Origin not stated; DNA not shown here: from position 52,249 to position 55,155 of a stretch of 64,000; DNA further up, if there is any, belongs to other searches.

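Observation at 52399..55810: Alpha/beta-hydrolase - DedA - ATP-grasp fusion at the end of the dapA-dapB-folK-panB operon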

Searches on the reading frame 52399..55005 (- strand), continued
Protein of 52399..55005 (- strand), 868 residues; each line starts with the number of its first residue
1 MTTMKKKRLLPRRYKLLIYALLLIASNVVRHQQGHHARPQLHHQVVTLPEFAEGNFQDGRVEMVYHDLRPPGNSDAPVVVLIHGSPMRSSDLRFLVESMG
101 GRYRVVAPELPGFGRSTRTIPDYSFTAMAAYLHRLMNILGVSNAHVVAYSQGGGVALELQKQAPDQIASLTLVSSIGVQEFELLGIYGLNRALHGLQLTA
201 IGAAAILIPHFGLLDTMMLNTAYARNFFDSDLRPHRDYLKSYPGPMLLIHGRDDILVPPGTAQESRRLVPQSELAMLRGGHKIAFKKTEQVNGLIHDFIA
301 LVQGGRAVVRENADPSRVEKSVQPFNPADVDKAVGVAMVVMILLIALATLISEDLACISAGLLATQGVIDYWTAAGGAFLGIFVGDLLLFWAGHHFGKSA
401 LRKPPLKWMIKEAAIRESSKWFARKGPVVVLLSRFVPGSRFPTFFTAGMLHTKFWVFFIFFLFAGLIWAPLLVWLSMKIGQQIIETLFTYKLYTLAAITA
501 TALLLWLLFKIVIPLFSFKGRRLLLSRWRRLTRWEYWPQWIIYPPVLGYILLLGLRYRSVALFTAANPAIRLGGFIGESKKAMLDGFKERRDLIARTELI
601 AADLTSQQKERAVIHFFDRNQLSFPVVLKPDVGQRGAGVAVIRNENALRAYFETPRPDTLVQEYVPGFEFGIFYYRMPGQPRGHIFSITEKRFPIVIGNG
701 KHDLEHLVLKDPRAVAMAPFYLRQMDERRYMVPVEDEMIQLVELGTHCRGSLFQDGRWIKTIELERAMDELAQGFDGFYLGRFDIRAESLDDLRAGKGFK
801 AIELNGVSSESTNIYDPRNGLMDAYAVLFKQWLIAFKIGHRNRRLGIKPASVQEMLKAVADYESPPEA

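Call 18: search_protein_families(library=pfam, proteins=[L006:4519-5370:+, L006:5321-6163:+, L006:6142-6675:+, L006:6726-7592:+, L010:12026-12751:-, L015:2157-2948:-, L017:11225-11785:-, L017:12026-12907:+, L017:3088-4560:-], max_evalue=0.001)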
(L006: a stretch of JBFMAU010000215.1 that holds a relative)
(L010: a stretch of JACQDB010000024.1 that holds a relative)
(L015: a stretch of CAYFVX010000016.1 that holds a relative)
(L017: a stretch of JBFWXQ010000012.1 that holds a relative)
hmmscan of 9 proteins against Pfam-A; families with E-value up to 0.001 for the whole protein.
L006:4519-5370:+ (283 aa): 1 family
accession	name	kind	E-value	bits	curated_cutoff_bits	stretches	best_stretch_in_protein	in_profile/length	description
PF13444.12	Acetyltransf_5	-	9e-28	97.4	22.4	1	63-166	1-102/102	Acetyltransferase (GNAT) domain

L006:5321-6163:+ (280 aa): 1 family
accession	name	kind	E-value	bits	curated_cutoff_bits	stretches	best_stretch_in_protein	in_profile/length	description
PF01553.26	Acyltransferase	-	2.3e-19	69.9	23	1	83-193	10-126/132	Acyltransferase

L006:6142-6675:+ (177 aa): 2 families
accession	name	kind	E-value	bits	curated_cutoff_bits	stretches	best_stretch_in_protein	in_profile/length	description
PF12867.12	DinB_2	-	7.7e-06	26.8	24.8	1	21-141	12-127/128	DinB superfamily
PF05163.17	DinB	-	2.5e-05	24.7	23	1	3-154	4-150/165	DinB family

L006:6726-7592:+ (288 aa): 1 family
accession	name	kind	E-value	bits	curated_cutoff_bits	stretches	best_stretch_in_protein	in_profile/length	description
PF05742.17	TANGO2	-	1.1e-08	36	22.6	1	19-76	18-75/257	Transport and Golgi organisation 2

L010:12026-12751:- (241 aa): 1 family
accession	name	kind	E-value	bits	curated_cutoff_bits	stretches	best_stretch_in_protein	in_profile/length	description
PF01435.24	Peptidase_M48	-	7.2e-05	23.1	20.3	1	99-159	39-99/186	Peptidase family M48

L015:2157-2948:- (263 aa): 0 families

L017:11225-11785:- (186 aa): 2 families
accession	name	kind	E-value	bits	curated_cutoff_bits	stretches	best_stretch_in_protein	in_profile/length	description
PF07879.16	PHB_acc_N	-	1.6e-22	79.8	25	1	41-100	1-60/61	PHB/PHA accumulation regulator DNA-binding domain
PF05233.18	PHB_acc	-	9.8e-06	26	27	1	105-143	1-39/40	PHB accumulation regulatory domain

L017:12026-12907:+ (293 aa): 7 families
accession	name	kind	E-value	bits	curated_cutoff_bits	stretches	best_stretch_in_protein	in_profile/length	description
PF00106.31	adh_short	-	9.7e-62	208.4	26.6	1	11-200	2-190/195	short chain dehydrogenase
PF13561.12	adh_short_C2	-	1.1e-45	156.5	27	1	16-203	1-187/236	Enoyl-(Acyl carrier protein) reductase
PF08659.16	KR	-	1.5e-20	74.3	22.6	1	12-176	3-166/180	KR domain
PF23441.1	SDR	-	1.3e-08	35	27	1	5-200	3-202/258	SDR-like rossmann domain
PF03435.24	Sacchrp_dh_NADP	-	0.00034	21.4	25.1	1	14-117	3-99/129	Saccharopine dehydrogenase NADP binding domain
PF13460.12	NAD_binding_10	-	0.00087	19.6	27.2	0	16-78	1-59/184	NAD(P)H-binding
PF01370.27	Epimerase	-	0.00092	19.1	20.9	0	13-108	2-86/240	NAD dependent epimerase/dehydratase family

L017:3088-4560:- (490 aa): 3 families
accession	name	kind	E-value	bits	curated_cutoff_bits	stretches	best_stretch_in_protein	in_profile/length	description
PF00082.27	Peptidase_S8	-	2.8e-44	152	21.8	1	38-373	1-288/288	Subtilase family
PF02922.24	CBM_48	-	2.6e-06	28.1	22.4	1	417-462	24-72/83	Carbohydrate-binding module 48 (Isoamylase N-terminal domain)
PF16561.11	AMPK1_CBM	-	2.2e-05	25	26.8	1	417-489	13-80/85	Glycogen recognition site of AMP-activated protein kinase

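Call 31: search_protein_families(library=ncbifam, proteins=[L006:4519-5370:+, L006:5321-6163:+, L006:6142-6675:+, L006:6726-7592:+], max_evalue=0.001)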
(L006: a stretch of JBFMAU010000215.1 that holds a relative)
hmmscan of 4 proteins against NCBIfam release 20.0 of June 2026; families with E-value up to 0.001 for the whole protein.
L006:4519-5370:+ (283 aa): 5 families
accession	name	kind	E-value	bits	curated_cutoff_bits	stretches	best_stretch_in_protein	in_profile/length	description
NF052554.1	OrAlActfOlsBRHOCB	equivalog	2.7e-38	132.2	350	1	45-280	7-253/256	L-ornithine N(alpha)-acyltransferase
NF052555.1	OrAlActfOlsBBRUA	equivalog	7.2e-37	127.4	320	1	44-273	21-263/278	l-ornithine N(alpha)-acyltransferase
NF052615.1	orn_lipid_OlsF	equivalog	8.8e-24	84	620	1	56-191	320-454/570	bifunctional ornithine lipid synthase OlsF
NF053696.1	GlyAclTfGlsBBct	equivalog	5.3e-08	32.3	300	1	60-195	46-192/303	glycine N(alpha)-acyltransferase GlsB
TIGR03694.1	exosort_acyl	subfamily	8.1e-06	25.4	111.95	1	50-112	12-74/241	PEP-CTERM/exosortase system-associated acyltransferase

L006:5321-6163:+ (280 aa): 6 families
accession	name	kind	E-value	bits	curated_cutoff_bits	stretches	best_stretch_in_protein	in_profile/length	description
NF052553.1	LyOrLpactfOlsABRUA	equivalog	1.2e-41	142.6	300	1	21-261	3-251/263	lyso-ornithine lipid O-acyltransferase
NF052552.1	LyOrLpactfOlsARHOCB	equivalog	5.6e-38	130.5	300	1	5-261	2-264/271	lyso-ornithine lipid O-acyltransferase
TIGR00530.1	AGP_acyltrn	subfamily_domain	3.1e-22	78.7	102.95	1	86-193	15-124/130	1-acylglycerol-3-phosphate O-acyltransferase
NF006386.0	PRK08633.1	equivalog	2.3e-10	38.9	1221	1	77-192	428-545/1147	acyl-[ACP]--phospholipid O-acyltransferase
NF058536.1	LPAAT_acyl_YihG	equivalog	6.5e-06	25.6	260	1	47-156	31-156/290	1-acylglycerol-3-phosphate O-acyltransferase, YihG family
NF010621.0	PRK14014.1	domain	3.9e-05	22.9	186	1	84-155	84-160/301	acetyltransferase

L006:6142-6675:+ (177 aa): 0 families

L006:6726-7592:+ (288 aa): 0 families

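Call 60: predict_structure(alignment_id=A4)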
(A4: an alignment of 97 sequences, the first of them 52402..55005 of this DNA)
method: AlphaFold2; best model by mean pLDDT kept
length: 868 residues; sequences in the alignment: 97
mean_pLDDT: 90.3   pTM: 0.68
mean pLDDT of the five models: 90.3, 89.5, 89.1, 88.3, 86.8
residues with pLDDT >= 90: 604; 70-90: 236; 50-70: 19; < 50: 9
segments of 3 or more residues with pLDDT < 50: 1-8
pLDDT, mean of each block of 10 residues (from residue 1): 44 88 96 91 95 95 96 93 88 93 96 93 97 97 96 97 97 94 84 92 94 89 95 95 97 90 96 96 94 98 96 95 84 74 88 87 87 94 90 87 78 70 73 75 80 80 87 90 74 78 89 93 94 91 96 97 95 90 92 95 95 97 95 82 94 91 95 96 96 93 95 91 86 93 77 93 97 95 96 96 93 92 96 98 96 91 66
secondary structure, 60 per line:
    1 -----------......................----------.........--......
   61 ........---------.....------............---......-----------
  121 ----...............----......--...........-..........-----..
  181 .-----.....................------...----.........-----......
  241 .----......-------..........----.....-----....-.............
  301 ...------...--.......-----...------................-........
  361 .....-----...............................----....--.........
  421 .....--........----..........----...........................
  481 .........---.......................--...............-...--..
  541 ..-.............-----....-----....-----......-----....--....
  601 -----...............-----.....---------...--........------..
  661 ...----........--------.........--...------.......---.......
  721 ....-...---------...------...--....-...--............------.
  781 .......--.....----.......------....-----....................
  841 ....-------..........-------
elements in order (helices of 4 or more, strands of 3 or more residues): H12-33 E44-52 E55-68 E78-82 H89-100 E104-109 H125-139 E144-149 H152-162 E167-173 H187-207 H221-229 H235-241 E246-251 H259-268 E273-277 H283-286 H288-303 H315-321 H336-351 H353-365 H371-401 H406-409 H412-425 H428-435 H440-449 H454-489 H493-515 H518-532 H539-542 H544-556 H562-565 H571-574 H580-585 E597-600 H606-620 E626-630 E640-642 H645-652 E659-663 E668-675 E684-692 E695-697 H704-710 H714-724 E738-740 E752-755 H762-773 E780-787 H790-794 E799-805 H812-815 H821-844 H852-861

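Call 64: fold_search(model_id=the predicted structure, library=pdb)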
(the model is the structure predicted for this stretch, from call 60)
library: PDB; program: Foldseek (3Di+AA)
matches with E <= 10: 1930; with E <= 0.001: 1597
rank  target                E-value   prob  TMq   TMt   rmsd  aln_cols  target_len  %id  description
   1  4uhd                  1.6e-13  1.00  0.25  0.74   7.6       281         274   21  Structural studies of a thermophilic esterase from Thermogutta terrifontis (acetate bound) (released 2015-06-10)
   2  1zoi_A                2.4e-13  1.00  0.24  0.73   5.6       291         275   22  Crystal Structure of a Stereoselective Esterase from Pseudomonas putida IFO12996 (released 2006-05-02)
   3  4uhh                  5.9e-13  1.00  0.25  0.77   5.0       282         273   22  Structural studies of a thermophilic esterase from Thermogutta terrifontis (cacodylate complex) (released 2015-06-10)
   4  4uhe                  6.1e-13  1.00  0.26  0.78   5.0       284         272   22  Structural studies of a thermophilic esterase from Thermogutta terrifontis (malate bound) (released 2015-06-10)
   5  4uhc                  7.8e-13  1.00  0.26  0.77   5.0       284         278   22  Structural studies of a thermophilic esterase from Thermogutta terrifontis (Native) (released 2015-06-10)
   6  1zoi_B                1.0e-12  1.00  0.24  0.73   5.3       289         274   21  Crystal Structure of a Stereoselective Esterase from Pseudomonas putida IFO12996 (released 2006-05-02)
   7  4dgq_A                1.0e-12  1.00  0.24  0.72   5.0       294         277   22  Crystal structure of Non-heme chloroperoxidase from Burkholderia cenocepacia (released 2012-03-07)
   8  1a8s                  1.0e-12  1.00  0.23  0.70   6.2       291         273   21  CHLOROPEROXIDASE F/PROPIONATE COMPLEX (released 1998-06-17)
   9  8ynv_C                1.1e-12  1.00  0.22  0.62   8.6       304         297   18  Poly(3-hydroxybutyrate) depolymerase PhaZ from Bacillus thuringiensis (released 2024-12-11)
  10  21dl_A                1.2e-12  1.00  0.24  0.67   7.5       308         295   21  Crystal structure of de novo designed esterase RPA1511-5221 (released 2026-04-01)
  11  4iq4_A                1.2e-12  1.00  0.25  0.47  25.4       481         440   16  Structure of a 16 nm protein cage designed by fusing symmetric oligomeric domains, triple mutant, P21212 form (released 2013-07-24)
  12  1hkh_A                1.5e-12  1.00  0.24  0.70   6.0       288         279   20  unligated gamma lactamase from an Aureobacterium species (released 2004-03-30)
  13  8ynw_A                1.6e-12  1.00  0.25  0.67   5.9       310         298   19  S102A mutant of poly(3-hydroxybutyrate) depolymerase PhaZ from Bacillus thuringiensis (released 2024-12-11)
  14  4k2a_A                2.2e-12  1.00  0.25  0.67   5.7       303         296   20  Crystal structure of haloalkane dehalogenase DbeA from Bradyrhizobium elkani USDA94 (released 2014-06-25)
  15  4opm_A                2.2e-12  1.00  0.25  0.68   7.4       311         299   20  Crystal structure of a putative lipase (lip1) from Acinetobacter baumannii AYE at 1.70 A resolution (released 2014-02-19)
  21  6i8w_A                4.1e-12  1.00  0.24  0.64   8.2       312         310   21  Crystal structure of a membrane phospholipase A, a novel bacterial virulence factor (released 2019-11-27)
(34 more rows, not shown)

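Call 65: find_encoding_contigs(protein=P0107, flank=5000, max_places=6)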
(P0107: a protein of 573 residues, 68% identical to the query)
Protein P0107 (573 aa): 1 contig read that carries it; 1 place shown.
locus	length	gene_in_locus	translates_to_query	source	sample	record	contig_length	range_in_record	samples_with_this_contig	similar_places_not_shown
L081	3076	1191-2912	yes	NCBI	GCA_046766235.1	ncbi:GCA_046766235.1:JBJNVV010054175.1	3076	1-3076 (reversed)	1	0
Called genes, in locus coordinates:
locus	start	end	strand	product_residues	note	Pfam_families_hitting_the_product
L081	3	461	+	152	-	?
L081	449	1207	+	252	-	PF05742:TANGO2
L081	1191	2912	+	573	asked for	PF09335:VTT_dom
